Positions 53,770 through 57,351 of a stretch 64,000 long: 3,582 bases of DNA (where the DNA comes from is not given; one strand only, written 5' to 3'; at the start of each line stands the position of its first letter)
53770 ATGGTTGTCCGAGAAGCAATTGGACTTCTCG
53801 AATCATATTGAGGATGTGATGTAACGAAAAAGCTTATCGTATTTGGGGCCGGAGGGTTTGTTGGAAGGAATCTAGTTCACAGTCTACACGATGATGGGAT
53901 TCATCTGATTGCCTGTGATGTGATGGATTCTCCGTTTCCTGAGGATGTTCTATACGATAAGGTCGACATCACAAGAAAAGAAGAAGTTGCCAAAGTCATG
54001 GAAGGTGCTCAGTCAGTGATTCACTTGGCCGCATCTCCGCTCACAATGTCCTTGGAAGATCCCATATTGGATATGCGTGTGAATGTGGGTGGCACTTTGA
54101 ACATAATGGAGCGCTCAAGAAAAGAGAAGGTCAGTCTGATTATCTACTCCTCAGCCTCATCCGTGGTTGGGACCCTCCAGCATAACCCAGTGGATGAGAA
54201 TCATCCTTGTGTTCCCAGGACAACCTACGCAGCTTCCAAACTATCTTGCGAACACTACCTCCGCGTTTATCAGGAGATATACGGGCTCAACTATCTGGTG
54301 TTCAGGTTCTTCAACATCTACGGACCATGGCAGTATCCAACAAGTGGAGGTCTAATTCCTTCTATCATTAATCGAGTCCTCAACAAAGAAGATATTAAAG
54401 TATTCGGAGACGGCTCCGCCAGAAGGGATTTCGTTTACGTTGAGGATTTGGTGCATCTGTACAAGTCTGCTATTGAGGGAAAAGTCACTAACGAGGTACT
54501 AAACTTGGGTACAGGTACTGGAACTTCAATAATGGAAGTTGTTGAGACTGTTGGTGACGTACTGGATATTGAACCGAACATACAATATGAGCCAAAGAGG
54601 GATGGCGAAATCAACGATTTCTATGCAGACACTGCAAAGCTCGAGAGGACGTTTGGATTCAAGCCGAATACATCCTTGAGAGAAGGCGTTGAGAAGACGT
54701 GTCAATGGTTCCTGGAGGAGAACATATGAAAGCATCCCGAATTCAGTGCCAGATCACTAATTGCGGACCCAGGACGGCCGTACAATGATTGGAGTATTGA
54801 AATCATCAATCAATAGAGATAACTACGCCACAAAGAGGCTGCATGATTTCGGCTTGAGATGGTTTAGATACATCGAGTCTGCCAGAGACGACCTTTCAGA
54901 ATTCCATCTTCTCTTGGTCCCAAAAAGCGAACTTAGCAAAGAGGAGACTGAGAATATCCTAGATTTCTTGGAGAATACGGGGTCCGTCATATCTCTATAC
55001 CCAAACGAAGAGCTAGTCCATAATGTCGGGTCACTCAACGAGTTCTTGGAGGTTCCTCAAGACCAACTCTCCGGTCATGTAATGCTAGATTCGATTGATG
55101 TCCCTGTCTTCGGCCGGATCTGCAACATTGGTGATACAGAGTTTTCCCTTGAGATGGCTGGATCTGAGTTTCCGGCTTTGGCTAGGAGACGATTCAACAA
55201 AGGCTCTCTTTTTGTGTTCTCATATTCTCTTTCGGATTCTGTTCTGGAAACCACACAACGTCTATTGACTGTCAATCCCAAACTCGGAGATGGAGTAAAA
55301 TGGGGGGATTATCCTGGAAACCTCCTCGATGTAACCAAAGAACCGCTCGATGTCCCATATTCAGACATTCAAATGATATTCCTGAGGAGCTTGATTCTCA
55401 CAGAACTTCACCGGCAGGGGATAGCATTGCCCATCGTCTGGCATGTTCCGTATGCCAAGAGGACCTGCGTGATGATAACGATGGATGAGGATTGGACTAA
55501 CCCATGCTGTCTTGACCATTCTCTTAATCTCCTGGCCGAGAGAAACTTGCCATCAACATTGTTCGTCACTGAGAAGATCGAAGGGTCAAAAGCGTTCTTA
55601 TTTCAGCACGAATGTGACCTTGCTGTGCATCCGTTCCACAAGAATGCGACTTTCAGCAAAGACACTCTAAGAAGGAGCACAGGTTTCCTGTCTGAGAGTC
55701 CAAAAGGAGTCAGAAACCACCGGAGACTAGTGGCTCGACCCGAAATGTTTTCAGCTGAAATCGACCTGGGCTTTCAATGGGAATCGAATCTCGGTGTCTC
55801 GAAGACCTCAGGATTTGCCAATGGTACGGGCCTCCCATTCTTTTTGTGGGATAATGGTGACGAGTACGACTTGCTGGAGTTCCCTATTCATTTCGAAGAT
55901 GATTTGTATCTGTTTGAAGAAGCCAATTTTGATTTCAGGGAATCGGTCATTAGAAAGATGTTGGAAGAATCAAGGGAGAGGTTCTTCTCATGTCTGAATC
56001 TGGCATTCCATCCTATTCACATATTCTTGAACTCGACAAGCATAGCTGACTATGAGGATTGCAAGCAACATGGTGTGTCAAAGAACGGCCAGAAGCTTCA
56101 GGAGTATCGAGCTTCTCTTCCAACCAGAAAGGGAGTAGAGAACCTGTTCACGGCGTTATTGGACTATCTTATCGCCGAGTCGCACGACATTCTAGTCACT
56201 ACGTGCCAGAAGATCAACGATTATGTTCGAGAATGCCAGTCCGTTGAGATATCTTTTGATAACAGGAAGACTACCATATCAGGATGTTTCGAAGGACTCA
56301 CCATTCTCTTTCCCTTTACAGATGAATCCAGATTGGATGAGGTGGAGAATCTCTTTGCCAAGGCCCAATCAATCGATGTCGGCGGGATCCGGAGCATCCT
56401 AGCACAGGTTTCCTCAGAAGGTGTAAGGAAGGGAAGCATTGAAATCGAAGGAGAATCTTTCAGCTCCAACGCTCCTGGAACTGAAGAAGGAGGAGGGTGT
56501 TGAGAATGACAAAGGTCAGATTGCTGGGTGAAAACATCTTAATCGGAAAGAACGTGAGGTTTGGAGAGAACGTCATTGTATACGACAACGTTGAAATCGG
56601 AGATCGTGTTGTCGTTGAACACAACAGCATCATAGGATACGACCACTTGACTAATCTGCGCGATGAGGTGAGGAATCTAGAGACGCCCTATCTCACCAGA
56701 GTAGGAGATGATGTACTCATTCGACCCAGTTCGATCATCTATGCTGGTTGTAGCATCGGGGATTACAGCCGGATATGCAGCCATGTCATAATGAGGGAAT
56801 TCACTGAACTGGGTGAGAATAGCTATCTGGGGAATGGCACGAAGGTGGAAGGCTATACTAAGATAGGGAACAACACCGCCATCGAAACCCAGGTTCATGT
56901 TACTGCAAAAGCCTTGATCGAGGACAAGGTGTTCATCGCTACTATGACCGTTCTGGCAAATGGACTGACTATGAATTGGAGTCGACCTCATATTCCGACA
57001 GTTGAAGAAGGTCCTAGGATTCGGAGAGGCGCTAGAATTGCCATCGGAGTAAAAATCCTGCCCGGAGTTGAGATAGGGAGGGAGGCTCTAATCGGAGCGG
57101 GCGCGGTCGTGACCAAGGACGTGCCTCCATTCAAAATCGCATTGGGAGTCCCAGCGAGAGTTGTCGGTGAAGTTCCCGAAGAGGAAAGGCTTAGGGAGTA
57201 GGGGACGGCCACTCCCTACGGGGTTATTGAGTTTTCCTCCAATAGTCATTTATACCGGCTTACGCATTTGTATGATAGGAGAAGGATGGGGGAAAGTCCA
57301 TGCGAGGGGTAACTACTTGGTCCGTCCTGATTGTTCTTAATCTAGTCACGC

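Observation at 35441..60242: Candidate novel surface system: six paralogous genes with an internally repetitive five-bladed beta-propeller head on three stalk architectures, each present twice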

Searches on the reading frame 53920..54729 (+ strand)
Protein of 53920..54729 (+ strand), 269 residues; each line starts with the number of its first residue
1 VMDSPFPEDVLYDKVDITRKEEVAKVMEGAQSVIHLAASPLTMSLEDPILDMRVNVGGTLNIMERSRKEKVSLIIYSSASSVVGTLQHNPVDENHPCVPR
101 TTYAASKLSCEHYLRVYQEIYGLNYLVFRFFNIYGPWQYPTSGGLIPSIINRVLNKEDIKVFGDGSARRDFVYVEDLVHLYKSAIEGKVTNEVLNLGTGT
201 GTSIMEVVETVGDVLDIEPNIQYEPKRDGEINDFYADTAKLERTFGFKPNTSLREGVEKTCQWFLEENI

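Call 13: search_protein_families(library=pfam, proteins=[window:53920-54729:+], max_evalue=0.0001)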
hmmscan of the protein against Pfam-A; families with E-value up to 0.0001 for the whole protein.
window:53920-54729:+ (269 aa): 6 families
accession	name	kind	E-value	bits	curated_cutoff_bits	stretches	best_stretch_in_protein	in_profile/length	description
PF01370.27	Epimerase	-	4.8e-43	147.7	20.9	1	14-197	47-240/240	NAD dependent epimerase/dehydratase family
PF16363.11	GDP_Man_Dehyd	-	6.3e-41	141.4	27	1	14-260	58-332/332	GDP-mannose 4,6 dehydratase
PF01073.25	3Beta_HSD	-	1.1e-16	61.1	22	1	12-181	49-225/280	3-beta hydroxysteroid dehydrogenase/isomerase family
PF04321.23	RmlD_sub_bind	-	8e-11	42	27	1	13-211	33-227/287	RmlD substrate binding domain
PF02719.21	Polysacc_synt_2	-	4.3e-09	36.4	20.2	1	16-220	62-252/293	Polysaccharide biosynthesis protein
PF07993.18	NAD_binding_4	-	7.1e-06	25.8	20.1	1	20-143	79-214/258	Male sterility protein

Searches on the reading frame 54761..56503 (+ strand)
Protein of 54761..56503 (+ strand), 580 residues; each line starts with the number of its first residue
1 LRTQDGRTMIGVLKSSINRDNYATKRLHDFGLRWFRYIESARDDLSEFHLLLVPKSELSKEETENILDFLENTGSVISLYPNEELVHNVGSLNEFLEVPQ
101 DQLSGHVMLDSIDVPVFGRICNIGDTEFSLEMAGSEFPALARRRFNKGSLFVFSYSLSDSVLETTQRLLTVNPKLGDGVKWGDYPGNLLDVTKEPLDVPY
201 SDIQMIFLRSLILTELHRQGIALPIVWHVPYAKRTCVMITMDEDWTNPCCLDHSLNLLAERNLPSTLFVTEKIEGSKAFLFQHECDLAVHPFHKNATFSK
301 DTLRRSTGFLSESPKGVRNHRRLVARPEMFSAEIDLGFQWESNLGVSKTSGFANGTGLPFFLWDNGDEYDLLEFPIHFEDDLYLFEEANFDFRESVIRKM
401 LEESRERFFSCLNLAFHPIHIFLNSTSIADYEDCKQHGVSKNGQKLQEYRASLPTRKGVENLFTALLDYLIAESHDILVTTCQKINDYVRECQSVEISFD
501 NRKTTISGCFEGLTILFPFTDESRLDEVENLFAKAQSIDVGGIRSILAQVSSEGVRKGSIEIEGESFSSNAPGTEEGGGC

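Call 13: search_protein_families(library=pfam, proteins=[window:54761-56503:+], max_evalue=0.0001)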
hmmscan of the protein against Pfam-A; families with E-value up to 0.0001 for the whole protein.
window:54761-56503:+ (580 aa): 1 family
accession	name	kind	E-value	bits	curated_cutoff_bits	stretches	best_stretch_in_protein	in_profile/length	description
PF22537.1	WbmS-like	-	7.6e-20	72.1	27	1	239-434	1-185/186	Polysaccharide deacetylase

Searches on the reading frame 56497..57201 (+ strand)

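Call 13: search_protein_families(library=pfam, proteins=[window:56497-57201:+], max_evalue=0.0001)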
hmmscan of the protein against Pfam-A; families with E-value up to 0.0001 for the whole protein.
window:56497-57201:+ (234 aa): 4 families
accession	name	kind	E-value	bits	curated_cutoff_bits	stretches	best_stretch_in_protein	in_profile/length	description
PF00132.30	Hexapep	-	6.1e-32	108.4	27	3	173-207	2-36/36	Bacterial transferase hexapeptide (six repeats)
PF25084.1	LbH_EIF2B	-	7e-12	45.7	54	0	73-150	16-102/105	EIF2B subunit epsilon LbH domain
PF14602.12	Hexapep_2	-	9.8e-10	38.4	27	0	15-46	3-32/34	Hexapeptide repeat of succinyl-transferase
PF25087.1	GMPPB_C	-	3.3e-08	33.6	39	0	13-56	4-45/110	GMPPB C-terminal domain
